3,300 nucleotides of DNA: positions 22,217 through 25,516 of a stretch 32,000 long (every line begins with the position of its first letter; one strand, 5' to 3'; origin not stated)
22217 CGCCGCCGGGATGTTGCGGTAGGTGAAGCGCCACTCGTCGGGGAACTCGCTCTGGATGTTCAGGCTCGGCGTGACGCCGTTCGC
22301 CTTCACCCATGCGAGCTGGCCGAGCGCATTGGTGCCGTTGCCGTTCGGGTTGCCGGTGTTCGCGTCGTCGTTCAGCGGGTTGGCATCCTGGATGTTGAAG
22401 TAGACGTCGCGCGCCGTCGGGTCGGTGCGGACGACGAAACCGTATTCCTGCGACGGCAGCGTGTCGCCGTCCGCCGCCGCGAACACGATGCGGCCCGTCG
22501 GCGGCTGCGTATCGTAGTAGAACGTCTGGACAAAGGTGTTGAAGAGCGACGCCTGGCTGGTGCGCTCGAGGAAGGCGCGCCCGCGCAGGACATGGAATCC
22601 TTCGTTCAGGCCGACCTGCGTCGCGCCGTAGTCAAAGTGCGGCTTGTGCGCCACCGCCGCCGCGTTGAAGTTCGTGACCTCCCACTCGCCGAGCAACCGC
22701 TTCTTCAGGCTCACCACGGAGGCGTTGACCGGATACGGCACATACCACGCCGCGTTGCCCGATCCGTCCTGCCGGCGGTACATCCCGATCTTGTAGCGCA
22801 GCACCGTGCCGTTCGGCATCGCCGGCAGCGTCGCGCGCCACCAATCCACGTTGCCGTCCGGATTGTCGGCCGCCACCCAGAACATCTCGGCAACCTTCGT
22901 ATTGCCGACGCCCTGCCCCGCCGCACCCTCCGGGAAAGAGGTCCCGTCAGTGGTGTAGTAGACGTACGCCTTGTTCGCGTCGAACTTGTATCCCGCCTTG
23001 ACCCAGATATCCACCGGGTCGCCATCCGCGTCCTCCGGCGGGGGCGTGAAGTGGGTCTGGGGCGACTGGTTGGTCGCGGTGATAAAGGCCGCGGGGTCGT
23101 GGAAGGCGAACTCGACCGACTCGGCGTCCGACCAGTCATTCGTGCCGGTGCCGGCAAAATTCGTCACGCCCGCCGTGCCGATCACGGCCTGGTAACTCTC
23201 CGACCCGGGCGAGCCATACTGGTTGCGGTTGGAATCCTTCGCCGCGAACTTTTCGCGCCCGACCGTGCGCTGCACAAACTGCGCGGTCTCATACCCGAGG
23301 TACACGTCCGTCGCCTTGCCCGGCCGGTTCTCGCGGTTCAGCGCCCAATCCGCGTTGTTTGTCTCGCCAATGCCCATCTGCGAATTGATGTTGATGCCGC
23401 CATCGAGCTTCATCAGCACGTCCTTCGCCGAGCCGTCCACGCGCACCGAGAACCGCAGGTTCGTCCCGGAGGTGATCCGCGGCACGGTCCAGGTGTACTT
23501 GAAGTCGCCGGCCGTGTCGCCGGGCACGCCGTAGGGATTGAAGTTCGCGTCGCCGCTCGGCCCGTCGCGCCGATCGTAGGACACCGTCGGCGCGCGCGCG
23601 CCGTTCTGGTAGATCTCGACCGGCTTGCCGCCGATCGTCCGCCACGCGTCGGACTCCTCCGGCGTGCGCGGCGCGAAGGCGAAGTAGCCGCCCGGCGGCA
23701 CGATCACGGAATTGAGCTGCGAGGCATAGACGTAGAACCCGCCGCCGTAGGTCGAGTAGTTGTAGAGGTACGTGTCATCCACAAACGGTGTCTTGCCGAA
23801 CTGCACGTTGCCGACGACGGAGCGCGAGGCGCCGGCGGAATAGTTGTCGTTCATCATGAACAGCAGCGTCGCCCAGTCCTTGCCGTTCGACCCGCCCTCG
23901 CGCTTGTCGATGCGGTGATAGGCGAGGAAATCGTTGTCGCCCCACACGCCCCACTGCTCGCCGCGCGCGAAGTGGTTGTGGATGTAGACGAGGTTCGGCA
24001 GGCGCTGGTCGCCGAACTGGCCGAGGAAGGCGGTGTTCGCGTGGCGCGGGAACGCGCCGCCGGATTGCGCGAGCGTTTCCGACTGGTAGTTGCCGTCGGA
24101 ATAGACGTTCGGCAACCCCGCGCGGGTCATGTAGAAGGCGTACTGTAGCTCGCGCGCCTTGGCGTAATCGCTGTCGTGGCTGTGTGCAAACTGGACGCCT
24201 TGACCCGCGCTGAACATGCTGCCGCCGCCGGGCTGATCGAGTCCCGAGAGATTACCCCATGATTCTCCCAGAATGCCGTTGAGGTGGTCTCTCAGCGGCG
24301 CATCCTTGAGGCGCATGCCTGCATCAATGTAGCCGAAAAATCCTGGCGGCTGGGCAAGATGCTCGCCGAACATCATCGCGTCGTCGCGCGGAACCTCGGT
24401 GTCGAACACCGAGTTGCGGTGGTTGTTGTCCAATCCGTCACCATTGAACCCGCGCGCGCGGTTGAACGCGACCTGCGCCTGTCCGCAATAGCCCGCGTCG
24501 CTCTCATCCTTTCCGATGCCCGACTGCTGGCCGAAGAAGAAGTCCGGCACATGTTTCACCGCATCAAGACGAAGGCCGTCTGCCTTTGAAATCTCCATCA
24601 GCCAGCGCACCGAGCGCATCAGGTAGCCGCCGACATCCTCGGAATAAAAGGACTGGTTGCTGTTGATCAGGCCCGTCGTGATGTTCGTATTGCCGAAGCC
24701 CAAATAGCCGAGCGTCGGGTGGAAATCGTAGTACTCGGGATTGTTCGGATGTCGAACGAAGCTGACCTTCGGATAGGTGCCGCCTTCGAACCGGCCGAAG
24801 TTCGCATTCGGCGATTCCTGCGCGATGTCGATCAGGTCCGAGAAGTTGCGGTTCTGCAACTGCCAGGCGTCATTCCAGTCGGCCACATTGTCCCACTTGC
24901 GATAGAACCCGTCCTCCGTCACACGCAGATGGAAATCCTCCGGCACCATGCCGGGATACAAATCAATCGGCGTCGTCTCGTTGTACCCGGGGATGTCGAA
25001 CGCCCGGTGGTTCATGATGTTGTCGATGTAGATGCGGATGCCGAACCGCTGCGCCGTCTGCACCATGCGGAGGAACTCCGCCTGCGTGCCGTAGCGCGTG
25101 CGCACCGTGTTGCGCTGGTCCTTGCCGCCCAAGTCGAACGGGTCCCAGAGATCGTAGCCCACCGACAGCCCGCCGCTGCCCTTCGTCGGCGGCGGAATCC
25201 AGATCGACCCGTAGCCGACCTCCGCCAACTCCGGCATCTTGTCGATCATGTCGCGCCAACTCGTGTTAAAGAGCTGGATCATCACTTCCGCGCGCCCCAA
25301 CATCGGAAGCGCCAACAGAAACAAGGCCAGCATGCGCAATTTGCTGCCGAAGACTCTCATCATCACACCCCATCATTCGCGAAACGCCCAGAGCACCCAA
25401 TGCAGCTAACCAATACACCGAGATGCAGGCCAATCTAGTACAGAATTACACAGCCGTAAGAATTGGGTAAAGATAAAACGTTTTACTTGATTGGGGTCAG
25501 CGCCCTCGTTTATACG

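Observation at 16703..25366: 2887-aa secreted protein fusing an intact GH13 amylase to a GH57-like module via TSP3 calcium-binding repeats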

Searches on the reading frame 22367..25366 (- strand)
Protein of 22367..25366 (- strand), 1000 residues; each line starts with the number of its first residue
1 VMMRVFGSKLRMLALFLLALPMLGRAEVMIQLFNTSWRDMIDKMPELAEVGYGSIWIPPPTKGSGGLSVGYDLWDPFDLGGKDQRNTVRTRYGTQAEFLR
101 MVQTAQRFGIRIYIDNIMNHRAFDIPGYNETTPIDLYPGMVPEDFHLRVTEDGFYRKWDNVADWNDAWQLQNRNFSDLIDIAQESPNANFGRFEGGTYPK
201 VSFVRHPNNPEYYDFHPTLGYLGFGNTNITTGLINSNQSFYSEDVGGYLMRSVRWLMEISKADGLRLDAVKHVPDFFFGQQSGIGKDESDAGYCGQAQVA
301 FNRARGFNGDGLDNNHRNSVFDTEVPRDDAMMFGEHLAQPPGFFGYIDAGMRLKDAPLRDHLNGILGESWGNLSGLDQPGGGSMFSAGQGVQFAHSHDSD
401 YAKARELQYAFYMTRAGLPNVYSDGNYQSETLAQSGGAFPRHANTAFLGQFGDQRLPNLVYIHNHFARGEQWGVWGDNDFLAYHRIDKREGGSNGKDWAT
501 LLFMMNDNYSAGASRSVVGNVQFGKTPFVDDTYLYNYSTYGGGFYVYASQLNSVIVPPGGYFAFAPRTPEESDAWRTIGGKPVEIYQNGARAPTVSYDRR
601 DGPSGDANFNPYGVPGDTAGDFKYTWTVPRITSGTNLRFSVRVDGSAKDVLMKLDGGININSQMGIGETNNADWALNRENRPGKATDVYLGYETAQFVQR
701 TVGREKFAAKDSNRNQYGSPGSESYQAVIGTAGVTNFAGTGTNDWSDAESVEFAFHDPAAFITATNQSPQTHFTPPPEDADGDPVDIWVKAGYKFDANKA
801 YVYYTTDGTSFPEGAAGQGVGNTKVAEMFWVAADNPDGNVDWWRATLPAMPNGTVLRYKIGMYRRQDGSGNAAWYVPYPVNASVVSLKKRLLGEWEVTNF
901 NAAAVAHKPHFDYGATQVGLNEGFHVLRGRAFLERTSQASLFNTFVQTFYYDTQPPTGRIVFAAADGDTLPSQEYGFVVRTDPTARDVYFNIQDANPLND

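Call 39: find_homologous_proteins(query=window:22367-25366:-, max_evalue=1e-10)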
Query window:22367-25366:- (1000 aa): 777 proteins with E <= 1e-10 among 6684 candidates; the best 120 are listed.
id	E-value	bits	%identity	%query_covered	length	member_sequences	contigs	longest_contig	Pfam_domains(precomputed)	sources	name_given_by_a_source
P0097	0.0e+0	1256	56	100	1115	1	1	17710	PF00128.32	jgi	-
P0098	0.0e+0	1222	56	99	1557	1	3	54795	PF00128.32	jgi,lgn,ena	-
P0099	0.0e+0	1187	55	76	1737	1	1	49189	PF00128.32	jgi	jgi:glycosidase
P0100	0.0e+0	1153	54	99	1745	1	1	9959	PF00128.32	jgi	-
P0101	0.0e+0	1136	52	100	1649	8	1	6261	PF00128.32,PF18884.6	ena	-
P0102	0.0e+0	1133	54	99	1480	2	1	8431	PF00128.32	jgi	-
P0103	0.0e+0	1130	54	100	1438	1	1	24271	PF00128.32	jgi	jgi:glycosidase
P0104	0.0e+0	1119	54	97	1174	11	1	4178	PF00128.32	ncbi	ncbi:MAG: alpha-amylase family glycosyl hydrolase, partial [Chthoniobacterales bacterium]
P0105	0.0e+0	1112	52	76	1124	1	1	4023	PF00128.32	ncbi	ncbi:MAG: alpha-amylase family glycosyl hydrolase, partial [Chthoniobacteraceae bacterium]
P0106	0.0e+0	1100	52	76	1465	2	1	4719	PF00128.32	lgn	-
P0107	0.0e+0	1089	54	92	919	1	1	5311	PF00128.32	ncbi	ncbi:MAG: alpha-amylase family glycosyl hydrolase, partial [Lentisphaerota bacterium]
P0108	0.0e+0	1085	52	97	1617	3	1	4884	PF00128.32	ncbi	ncbi:MAG: alpha-amylase family glycosyl hydrolase, partial [Opitutales bacterium]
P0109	0.0e+0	1057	52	99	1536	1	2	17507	PF00128.32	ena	-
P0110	0.0e+0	1050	51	99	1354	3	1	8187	PF00128.32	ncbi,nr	ncbi:MAG: hypothetical protein HN759_02495, partial [Akkermansiaceae bacterium]|nr:hypothetical prot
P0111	0.0e+0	1045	51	99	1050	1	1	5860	PF00128.32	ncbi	ncbi:MAG: hypothetical protein QOG48_1106, partial [Verrucomicrobiota bacterium]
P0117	0.0e+0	1033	51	98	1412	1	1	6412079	PF00128.32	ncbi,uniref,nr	ncbi:alpha-amylase family glycosyl hydrolase [Luteolibacter luteus]|uniref:Glycosyl hydrolase family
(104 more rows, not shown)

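Call 62: predict_structure(alignment_id=A3)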
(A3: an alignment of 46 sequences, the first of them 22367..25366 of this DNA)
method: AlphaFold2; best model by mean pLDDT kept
length: 1000 residues; sequences in the alignment: 46
mean_pLDDT: 82.9   pTM: 0.84
mean pLDDT of the five models: 82.9, 81.8, 80.1, 79.3, 79.1
residues with pLDDT >= 90: 468; 70-90: 329; 50-70: 154; < 50: 49
segments of 3 or more residues with pLDDT < 50: 1-4, 18-24, 426-445, 449-451, 520-524
pLDDT, mean of each block of 10 residues (from residue 1): 54 55 61 80 86 86 56 81 77 88 92 90 83 87 94 91 91 84 94 94 96 96 95 97 96 95 90 92 85 93 78 69 77 82 87 80 89 89 73 60 84 86 56 45 47 73 90 91 88 74 94 80 61 88 87 92 95 94 94 85 56 60 81 94 96 93 80 68 86 94 91 90 96 92 68 92 82 96 96 77 95 94 94 72 95 97 87 86 93 96 89 84 94 90 95 69 50 52 60 62
secondary structure, 60 per line:
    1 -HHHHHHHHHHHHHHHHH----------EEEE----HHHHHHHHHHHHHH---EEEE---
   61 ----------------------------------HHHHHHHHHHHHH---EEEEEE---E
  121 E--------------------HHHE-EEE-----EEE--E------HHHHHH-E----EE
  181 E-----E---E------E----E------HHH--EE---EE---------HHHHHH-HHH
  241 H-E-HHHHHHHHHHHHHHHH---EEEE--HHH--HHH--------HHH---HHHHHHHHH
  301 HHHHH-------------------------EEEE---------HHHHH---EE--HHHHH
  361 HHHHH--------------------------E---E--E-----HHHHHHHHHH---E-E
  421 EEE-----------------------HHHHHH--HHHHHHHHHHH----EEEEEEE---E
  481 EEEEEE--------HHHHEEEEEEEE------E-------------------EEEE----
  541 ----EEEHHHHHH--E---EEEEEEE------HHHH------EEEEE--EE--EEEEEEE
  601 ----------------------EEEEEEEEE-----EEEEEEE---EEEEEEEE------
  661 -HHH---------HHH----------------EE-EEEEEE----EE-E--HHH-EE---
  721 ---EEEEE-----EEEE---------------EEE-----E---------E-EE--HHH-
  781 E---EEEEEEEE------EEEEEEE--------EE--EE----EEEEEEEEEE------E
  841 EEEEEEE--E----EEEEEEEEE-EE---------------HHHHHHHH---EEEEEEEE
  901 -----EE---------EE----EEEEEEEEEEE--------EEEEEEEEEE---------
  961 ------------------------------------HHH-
elements in order (helices of 4 or more, strands of 3 or more residues): H2-18 E29-32 H37-50 E54-57 H95-107 E111-116 E147-149 E155-157 H167-172 E179-181 H231-236 H238-241 H245-260 E264-267 H292-305 E331-334 H344-348 H356-365 H405-414 E420-423 H447-452 H455-465 E470-476 E480-486 H495-498 E499-506 E533-536 E545-547 H548-553 E560-566 H573-576 E583-587 E594-600 E623-631 E637-643 E647-654 E696-701 E724-728 E734-737 E753-755 E785-792 E799-805 E824-833 E840-847 E855-863 H882-889 E893-900 E923-933 E942-951
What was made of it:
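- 23567..25288 (-): GH13 alpha-amylase module, aa 27-600: (beta/alpha)8 barrel, domain B and domain C. Regions are DNIMNH (115-120), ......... (264-272), MFGEH (332-336) and FAHSHD (393-398). AF2 model with pLDDT 82.9 (call 62).
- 21590..23566 (-): aa 601-1259: conserved beta-rich domains of unassigned family. The AF2 model is mostly beta-strands over aa 600-950 (call 62).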

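Call 64: fold_search(model_id=the predicted structure, library=pdb)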
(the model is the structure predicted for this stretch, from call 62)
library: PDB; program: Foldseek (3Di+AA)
matches with E <= 10: 1504; with E <= 0.001: 295
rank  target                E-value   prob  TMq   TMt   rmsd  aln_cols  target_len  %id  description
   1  3bc9_A                4.0e-18  1.00  0.30  0.49  11.2       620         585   20  Alpha-amylase B in complex with acarbose (released 2008-04-22)
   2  8xc9_A                5.8e-18  1.00  0.31  0.64  11.2       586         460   18  Amylase A in complex with acarbose (released 2024-12-11)
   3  6gxv_A                7.3e-18  1.00  0.32  0.62   8.7       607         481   17  Amylase in complex with acarbose (released 2019-01-23)
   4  9fz3_A                9.6e-18  1.00  0.31  0.60  11.7       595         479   18  Crystal structure of K38 amylase from Bacillus sp. strain KSM-K38 covalently bound to alpha-1,6 branched pseudo-trisac (released 2024-12-11)
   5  4uzu                  1.0e-17  1.00  0.32  0.61  12.7       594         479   17  Three-dimensional structure of a variant `Termamyl-like' Geobacillus stearothermophilus alpha-amylase at 1.9 A resolutio (released 2015-01-14)
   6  6ag0_C                1.1e-17  1.00  0.33  0.64  10.7       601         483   17  The X-ray Crystallographic Structure of Maltooligosaccharide-forming Amylase from Bacillus stearothermophilus STB04 (released 2018-10-10)
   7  1hvx                  1.2e-17  1.00  0.32  0.61  11.1       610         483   16  BACILLUS STEAROTHERMOPHILUS ALPHA-AMYLASE (released 2001-01-31)
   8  1e3x                  1.3e-17  1.00  0.31  0.61  11.0       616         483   15  Native structure of chimaeric amylase from B. amyloliquefaciens and B. licheniformis at 1.92A (released 2001-06-21)
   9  1w9x_A                1.4e-17  1.00  0.31  0.59  12.7       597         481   17  Bacillus halmapalus alpha amylase (released 2005-02-09)
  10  1mwo                  1.5e-17  1.00  0.30  0.65   9.9       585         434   20  Crystal Structure Analysis of the Hyperthermostable Pyrocoocus woesei alpha-amylase (released 2003-06-10)
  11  1mxd_A                2.6e-17  1.00  0.31  0.66   7.7       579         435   20  Structure of a (Ca,Zn)-dependent alpha-amylase from the hyperthermophilic archaeon Pyrococcus woesei (released 2003-06-10)
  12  6ag0_A                3.0e-17  1.00  0.32  0.62  10.8       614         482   15  The X-ray Crystallographic Structure of Maltooligosaccharide-forming Amylase from Bacillus stearothermophilus STB04 (released 2018-10-10)
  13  1ud3                  5.6e-17  1.00  0.32  0.62  11.7       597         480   19  Crystal structure of AmyK38 N289H mutant (released 2003-07-22)
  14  3qgv_A                6.2e-17  1.00  0.32  0.69   9.8       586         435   19  Crystal structure of a thermostable amylase variant (released 2012-02-01)
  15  1bli                  9.7e-17  1.00  0.32  0.62  11.3       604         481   16  BACILLUS LICHENIFORMIS ALPHA-AMYLASE (released 1999-03-23)
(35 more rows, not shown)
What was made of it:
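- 23567..25288 (-): Foldseek top hits are GH13 alpha-amylases 3bc9, 8xc9, 6gxv, 1hvx, 1bli and 1mwo, E ~1e-17 to 4e-18 (call 64).
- On GH13 (alpha-amylase family, clan GH-H): Foldseek top 24 hits are all GH13 alpha-amylases, E down to 4e-18 (call 64).
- Closest known: Termamyl-like / liquefying GH13 alpha-amylases. Same: Best structural matches of aa 1-1000 (E ~1e-17 to 4e-18; call 64).
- Foldseek hits to liquefying alpha-amylases (call 64).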

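Call 91: find_encoding_contigs(protein=P0117, flank=8000, max_places=1)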
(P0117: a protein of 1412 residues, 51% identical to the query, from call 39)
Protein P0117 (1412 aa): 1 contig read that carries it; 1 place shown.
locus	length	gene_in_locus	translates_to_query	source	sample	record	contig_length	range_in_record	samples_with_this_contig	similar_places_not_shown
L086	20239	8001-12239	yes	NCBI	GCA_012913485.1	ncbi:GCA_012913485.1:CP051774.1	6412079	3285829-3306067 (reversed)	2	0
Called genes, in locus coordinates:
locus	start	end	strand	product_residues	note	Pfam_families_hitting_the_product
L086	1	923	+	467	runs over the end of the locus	PF00425:Chorismate_bind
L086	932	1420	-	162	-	-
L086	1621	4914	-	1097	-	PF00034:Cytochrom_C (faint), PF23500:DUF7133 (weak)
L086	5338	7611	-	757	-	PF22422:MGH1-like_GH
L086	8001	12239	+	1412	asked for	PF00128:Alpha-amylase (weak)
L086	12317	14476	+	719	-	PF07995:GSDH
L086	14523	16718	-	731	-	PF01315:Ald_Xan_dh_C, PF02738:MoCoBD_1, PF20256:MoCoBD_2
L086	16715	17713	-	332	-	PF00941:FAD_binding_5, PF03450:CO_deh_flav_C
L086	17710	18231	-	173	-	PF00111:Fer2, PF13085:Fer2_3 (weak), PF01799:Fer2_2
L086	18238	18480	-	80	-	-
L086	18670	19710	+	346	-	PF12146:Hydrolase_4 (weak), PF20257:SAM_HAT_C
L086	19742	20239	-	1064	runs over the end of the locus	PF14783:BBS2_Mid (faint), PF01839:FG-GAP (faint), PF13517:FG-GAP_3 (weak), PF03160:Calx-beta (weak)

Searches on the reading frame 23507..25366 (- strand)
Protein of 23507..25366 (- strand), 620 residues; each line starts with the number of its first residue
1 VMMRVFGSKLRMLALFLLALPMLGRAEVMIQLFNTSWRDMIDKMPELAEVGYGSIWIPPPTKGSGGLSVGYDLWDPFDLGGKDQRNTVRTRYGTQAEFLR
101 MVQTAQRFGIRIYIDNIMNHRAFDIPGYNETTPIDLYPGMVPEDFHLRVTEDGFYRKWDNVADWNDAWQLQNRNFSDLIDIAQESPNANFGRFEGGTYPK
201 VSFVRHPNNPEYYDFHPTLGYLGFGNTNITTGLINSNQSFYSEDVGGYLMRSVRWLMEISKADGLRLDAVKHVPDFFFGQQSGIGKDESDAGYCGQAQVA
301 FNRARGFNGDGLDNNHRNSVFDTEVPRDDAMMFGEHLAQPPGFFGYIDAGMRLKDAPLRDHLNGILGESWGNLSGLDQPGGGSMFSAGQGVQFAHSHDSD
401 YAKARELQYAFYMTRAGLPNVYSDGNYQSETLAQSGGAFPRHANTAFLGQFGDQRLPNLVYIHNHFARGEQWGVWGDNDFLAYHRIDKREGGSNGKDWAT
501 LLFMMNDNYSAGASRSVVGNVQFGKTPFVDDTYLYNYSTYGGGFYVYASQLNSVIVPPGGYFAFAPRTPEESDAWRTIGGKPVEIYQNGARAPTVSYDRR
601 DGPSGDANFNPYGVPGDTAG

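Call 7: search_protein_families(library=pfam, proteins=[window:23507-25366:-], max_evalue=10)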
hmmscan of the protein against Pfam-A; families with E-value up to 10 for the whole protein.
window:23507-25366:- (620 aa): 1 family
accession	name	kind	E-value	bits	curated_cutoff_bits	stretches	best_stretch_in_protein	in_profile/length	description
PF00128.31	Alpha-amylase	-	3.7e-10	40.1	22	2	39-129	20-100/446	Alpha amylase, catalytic domain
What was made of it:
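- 23567..25288 (-): Pfam PF00128, 40.1 bits (call 7).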
